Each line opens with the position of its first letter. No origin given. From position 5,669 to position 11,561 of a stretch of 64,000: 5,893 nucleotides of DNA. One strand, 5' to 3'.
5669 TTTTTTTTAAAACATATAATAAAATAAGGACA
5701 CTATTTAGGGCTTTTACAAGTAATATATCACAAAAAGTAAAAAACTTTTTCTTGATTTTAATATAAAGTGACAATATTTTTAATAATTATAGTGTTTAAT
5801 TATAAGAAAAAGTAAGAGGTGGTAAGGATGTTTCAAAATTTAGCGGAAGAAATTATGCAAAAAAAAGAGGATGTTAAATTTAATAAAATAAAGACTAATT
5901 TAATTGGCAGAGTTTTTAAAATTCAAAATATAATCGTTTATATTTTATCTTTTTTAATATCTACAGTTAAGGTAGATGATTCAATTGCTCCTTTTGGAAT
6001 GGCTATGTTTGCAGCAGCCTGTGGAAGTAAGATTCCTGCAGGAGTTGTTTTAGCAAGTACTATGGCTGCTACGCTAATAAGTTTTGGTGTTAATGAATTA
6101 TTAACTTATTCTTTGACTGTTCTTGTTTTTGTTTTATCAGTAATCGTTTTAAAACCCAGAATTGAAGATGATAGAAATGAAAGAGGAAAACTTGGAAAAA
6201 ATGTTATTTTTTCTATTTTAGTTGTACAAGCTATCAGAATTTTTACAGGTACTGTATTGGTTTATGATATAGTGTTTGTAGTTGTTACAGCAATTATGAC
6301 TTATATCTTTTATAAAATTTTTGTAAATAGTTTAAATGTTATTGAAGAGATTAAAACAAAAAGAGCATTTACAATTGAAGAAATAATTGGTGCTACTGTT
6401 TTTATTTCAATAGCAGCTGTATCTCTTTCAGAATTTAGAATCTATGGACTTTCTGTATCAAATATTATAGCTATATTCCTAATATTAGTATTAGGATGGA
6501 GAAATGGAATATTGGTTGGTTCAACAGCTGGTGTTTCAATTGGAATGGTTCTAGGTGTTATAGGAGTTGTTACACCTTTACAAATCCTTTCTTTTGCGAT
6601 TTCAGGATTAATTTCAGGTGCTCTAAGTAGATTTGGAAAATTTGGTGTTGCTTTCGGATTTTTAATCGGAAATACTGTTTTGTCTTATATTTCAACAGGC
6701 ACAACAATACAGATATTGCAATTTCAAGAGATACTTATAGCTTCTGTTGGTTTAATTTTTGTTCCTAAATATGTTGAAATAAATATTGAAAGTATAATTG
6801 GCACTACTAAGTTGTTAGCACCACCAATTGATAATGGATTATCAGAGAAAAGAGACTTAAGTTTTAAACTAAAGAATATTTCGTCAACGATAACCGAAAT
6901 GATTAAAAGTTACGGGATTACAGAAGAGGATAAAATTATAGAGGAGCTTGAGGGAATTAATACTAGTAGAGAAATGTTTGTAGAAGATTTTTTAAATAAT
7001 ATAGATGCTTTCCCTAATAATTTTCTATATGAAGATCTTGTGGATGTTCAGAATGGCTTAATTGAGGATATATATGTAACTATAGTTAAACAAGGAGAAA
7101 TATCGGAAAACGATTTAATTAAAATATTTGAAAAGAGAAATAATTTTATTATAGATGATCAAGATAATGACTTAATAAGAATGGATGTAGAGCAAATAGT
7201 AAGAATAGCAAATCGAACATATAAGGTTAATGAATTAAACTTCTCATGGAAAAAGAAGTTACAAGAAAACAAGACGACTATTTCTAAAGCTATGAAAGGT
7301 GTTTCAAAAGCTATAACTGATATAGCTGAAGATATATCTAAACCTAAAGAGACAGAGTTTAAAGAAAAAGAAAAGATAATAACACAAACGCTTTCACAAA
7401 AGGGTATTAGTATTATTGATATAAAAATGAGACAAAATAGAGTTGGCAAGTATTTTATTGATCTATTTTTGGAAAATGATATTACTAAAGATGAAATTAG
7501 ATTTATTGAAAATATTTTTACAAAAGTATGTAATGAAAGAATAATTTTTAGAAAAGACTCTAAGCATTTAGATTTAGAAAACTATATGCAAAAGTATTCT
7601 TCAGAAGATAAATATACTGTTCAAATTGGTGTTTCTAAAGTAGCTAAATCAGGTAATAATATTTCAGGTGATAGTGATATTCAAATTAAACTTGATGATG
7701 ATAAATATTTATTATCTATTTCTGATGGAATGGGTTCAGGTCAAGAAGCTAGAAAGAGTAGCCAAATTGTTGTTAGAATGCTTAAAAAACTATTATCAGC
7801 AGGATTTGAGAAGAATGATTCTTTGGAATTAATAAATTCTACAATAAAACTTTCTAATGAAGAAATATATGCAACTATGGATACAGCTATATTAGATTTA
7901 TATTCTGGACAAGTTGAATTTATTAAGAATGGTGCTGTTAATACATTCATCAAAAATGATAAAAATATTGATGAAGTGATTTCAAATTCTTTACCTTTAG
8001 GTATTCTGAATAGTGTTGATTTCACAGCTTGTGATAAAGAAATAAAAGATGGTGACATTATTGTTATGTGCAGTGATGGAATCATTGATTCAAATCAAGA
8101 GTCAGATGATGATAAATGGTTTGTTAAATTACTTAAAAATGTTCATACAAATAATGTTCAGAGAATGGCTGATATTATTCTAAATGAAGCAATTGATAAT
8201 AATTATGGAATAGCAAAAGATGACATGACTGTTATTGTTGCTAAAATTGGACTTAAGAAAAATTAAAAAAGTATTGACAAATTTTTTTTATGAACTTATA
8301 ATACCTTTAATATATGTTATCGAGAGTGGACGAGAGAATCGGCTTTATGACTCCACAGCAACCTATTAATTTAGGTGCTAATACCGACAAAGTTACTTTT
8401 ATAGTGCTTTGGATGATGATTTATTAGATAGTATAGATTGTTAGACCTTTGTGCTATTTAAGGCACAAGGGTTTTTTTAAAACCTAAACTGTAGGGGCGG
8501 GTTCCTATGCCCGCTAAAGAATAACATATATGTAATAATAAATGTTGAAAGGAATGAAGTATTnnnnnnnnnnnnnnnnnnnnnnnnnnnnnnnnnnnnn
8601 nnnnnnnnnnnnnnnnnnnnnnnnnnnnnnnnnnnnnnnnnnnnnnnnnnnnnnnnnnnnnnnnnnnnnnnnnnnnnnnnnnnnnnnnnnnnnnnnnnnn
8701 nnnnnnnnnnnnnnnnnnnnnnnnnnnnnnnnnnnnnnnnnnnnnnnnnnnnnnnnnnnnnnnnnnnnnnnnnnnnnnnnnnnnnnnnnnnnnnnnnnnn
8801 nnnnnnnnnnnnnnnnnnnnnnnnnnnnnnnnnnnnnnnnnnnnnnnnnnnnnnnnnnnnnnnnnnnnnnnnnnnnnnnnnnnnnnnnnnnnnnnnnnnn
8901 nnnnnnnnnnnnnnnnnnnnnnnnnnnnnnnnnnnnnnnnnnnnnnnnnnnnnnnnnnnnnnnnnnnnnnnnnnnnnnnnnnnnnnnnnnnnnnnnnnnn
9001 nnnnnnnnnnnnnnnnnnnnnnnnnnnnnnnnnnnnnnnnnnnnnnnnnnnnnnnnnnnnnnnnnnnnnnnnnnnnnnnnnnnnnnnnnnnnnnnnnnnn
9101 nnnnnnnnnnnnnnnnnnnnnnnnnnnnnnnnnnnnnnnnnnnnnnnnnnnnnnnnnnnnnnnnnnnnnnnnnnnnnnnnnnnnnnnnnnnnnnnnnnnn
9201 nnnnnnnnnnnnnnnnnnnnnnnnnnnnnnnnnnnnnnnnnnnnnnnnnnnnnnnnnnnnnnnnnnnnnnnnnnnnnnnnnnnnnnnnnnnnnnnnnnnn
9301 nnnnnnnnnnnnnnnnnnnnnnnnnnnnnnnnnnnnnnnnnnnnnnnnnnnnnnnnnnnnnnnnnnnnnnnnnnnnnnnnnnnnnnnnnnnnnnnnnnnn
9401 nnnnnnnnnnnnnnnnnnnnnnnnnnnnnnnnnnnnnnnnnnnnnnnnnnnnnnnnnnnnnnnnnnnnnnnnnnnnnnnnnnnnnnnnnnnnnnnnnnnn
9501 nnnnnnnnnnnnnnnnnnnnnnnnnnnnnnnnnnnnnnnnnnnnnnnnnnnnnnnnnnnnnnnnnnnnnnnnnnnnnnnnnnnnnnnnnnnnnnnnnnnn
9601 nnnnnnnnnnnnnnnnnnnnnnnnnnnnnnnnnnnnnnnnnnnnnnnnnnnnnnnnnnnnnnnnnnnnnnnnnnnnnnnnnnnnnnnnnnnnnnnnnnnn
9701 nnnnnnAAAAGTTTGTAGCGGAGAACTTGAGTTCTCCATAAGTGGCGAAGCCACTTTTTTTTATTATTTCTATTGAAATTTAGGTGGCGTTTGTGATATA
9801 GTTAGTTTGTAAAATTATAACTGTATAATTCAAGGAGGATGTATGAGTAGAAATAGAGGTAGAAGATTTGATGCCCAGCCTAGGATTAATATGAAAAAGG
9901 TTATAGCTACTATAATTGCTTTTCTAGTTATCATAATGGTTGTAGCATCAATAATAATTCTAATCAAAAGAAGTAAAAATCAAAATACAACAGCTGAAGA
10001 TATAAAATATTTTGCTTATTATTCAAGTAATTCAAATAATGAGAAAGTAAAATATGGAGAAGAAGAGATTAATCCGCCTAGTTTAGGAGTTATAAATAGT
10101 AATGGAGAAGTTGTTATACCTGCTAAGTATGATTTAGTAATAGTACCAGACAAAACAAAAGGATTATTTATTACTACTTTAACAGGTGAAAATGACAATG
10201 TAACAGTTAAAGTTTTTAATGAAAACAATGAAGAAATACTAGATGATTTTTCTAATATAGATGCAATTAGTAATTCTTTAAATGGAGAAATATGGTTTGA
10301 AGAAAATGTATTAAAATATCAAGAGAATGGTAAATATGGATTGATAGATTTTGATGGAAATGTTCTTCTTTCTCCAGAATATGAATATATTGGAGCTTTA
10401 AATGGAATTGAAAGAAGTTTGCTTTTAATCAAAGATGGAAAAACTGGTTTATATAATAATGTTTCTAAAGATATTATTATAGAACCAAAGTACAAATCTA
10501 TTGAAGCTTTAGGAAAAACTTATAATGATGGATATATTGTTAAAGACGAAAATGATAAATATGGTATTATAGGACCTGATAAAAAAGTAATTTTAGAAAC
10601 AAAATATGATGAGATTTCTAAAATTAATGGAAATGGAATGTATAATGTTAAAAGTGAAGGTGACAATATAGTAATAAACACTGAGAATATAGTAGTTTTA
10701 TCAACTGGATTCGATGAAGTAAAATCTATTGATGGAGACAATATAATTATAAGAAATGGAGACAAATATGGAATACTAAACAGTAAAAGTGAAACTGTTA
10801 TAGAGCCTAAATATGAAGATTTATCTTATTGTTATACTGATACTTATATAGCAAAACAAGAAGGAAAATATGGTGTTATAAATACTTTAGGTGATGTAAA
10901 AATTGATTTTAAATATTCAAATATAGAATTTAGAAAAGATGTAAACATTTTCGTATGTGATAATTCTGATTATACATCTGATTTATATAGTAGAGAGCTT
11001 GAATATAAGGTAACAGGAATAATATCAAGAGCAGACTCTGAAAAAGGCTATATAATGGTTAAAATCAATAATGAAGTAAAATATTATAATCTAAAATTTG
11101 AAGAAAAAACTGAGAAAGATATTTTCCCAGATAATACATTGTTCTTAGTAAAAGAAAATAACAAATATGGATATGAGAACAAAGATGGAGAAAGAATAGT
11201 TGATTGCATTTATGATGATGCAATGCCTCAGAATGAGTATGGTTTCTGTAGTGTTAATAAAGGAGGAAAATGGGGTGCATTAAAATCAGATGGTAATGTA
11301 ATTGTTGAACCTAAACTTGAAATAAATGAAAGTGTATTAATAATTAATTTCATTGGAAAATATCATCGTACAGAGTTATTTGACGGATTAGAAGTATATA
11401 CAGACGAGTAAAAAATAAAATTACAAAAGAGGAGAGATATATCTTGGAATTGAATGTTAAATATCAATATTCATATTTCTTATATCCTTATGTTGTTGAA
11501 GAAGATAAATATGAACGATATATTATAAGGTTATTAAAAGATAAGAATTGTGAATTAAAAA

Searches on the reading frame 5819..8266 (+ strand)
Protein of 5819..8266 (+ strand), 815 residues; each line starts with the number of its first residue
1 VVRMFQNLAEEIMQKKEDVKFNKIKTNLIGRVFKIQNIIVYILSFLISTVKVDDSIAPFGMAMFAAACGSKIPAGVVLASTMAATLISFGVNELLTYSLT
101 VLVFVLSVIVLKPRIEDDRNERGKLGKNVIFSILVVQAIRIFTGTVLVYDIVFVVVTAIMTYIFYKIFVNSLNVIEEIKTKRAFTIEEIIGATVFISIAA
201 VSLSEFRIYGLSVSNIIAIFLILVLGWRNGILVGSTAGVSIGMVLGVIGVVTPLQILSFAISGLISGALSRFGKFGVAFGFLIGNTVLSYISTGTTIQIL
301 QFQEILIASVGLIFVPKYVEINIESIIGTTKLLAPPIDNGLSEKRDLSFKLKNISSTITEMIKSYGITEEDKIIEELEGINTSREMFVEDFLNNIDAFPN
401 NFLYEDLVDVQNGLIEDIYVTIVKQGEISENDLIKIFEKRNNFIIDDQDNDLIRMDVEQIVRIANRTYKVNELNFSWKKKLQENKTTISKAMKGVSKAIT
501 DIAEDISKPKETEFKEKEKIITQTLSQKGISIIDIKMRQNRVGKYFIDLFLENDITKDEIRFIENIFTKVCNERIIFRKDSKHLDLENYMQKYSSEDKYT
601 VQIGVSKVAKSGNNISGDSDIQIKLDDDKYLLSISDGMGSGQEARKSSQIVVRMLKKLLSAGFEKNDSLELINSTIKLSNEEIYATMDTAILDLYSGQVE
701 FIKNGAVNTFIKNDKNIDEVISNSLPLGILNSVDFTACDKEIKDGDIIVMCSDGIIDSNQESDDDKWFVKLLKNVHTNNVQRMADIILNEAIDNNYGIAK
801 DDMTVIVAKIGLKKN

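Call 41: search_protein_families(library=pfam, proteins=[window:5819-8266:+], max_evalue=0.00001)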
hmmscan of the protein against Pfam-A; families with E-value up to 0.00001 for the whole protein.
window:5819-8266:+ (815 aa): 3 families
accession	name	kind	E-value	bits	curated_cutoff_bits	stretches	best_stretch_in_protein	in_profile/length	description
PF19732.4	SpoIIE_N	-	1.5e-45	156.3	27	2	15-331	20-333/605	Stage II sporulation protein E N-terminal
PF07228.17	SpoIIE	-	5e-29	102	25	1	626-810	1-191/192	Stage II sporulation protein E (SpoIIE)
PF13672.11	PP2C_2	-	9.4e-06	25.8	24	0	615-669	10-64/209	Protein phosphatase 2C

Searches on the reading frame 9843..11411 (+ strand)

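Call 41: search_protein_families(library=pfam, proteins=[window:9843-11411:+], max_evalue=0.00001)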
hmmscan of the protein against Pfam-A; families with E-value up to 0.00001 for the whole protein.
window:9843-11411:+ (522 aa): 1 family
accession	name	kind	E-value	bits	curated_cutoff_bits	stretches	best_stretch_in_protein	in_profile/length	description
PF14903.11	WG_beta_rep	-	2.2e-26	92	25.6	0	442-477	1-35/35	WG containing repeat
